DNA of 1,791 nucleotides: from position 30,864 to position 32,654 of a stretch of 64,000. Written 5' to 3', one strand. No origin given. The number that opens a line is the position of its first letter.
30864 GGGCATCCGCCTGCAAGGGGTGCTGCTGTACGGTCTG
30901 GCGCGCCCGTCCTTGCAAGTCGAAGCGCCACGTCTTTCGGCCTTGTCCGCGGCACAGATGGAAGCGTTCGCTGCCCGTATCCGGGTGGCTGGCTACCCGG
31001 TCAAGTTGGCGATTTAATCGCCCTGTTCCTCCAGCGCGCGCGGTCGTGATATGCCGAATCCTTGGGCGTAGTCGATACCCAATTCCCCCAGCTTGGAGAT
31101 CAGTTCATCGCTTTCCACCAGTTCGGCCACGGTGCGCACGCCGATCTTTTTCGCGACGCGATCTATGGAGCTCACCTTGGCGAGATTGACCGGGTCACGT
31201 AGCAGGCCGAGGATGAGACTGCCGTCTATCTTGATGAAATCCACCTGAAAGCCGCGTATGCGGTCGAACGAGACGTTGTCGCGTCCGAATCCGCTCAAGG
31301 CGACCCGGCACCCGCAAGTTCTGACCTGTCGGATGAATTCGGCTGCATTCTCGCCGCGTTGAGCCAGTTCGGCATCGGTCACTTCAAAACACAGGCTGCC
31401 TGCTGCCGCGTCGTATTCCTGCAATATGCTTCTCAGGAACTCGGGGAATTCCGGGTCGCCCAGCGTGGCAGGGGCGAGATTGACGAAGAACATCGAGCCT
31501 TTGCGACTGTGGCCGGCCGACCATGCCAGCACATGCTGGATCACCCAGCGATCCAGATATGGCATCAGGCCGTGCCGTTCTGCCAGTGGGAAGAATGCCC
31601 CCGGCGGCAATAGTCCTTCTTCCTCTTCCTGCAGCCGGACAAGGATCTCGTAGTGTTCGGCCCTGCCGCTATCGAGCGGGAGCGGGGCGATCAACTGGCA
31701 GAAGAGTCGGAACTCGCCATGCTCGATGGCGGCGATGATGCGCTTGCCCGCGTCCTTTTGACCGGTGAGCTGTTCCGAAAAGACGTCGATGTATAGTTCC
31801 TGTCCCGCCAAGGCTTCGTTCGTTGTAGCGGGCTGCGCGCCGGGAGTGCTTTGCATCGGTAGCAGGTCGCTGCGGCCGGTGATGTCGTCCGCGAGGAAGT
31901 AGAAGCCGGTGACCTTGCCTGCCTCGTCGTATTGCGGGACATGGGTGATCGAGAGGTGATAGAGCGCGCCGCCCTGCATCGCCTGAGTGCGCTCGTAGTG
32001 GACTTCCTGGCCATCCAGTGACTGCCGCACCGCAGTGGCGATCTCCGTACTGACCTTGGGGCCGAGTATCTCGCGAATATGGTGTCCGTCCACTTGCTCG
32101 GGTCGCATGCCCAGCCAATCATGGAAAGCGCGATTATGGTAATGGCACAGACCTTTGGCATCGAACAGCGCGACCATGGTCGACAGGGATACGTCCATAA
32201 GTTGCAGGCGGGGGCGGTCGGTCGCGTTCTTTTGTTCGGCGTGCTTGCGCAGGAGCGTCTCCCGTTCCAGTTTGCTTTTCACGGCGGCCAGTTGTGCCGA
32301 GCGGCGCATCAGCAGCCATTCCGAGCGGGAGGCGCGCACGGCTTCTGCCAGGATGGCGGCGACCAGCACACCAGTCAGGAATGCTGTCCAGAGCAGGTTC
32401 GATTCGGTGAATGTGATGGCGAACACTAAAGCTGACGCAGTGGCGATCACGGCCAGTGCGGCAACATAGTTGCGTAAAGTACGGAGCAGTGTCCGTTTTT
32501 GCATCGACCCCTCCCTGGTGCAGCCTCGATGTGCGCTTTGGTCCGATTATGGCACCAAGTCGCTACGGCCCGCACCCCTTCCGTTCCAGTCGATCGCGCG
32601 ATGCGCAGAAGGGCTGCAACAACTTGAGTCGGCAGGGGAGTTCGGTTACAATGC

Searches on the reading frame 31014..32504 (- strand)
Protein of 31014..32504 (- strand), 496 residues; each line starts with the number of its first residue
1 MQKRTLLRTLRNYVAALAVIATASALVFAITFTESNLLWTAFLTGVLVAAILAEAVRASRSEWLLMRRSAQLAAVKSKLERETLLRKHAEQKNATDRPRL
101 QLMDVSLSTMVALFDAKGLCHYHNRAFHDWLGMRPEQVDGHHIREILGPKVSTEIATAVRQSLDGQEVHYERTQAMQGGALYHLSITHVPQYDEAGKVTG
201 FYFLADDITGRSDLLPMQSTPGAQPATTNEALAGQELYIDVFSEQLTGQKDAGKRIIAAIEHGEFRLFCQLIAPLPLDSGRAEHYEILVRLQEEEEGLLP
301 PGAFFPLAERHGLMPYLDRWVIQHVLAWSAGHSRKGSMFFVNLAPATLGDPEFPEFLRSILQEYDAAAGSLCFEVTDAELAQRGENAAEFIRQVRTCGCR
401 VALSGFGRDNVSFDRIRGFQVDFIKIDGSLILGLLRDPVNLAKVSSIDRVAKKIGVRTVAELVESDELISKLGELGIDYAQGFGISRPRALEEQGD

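Call 91: search_protein_families(library=pfam, proteins=[window:31014-32504:-], max_evalue=0.00001)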
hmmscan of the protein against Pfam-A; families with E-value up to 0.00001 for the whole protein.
window:31014-32504:- (496 aa): 3 families
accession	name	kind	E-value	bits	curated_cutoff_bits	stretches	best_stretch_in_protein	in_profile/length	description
PF00563.25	EAL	-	2.1e-56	191.4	31.3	1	258-488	6-236/236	EAL domain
PF08448.16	PAS_4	-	1.3e-16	61.3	23.1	1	106-212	3-109/110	PAS fold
PF13426.13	PAS_9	-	3e-06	27.9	27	0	113-209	6-102/103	PAS domain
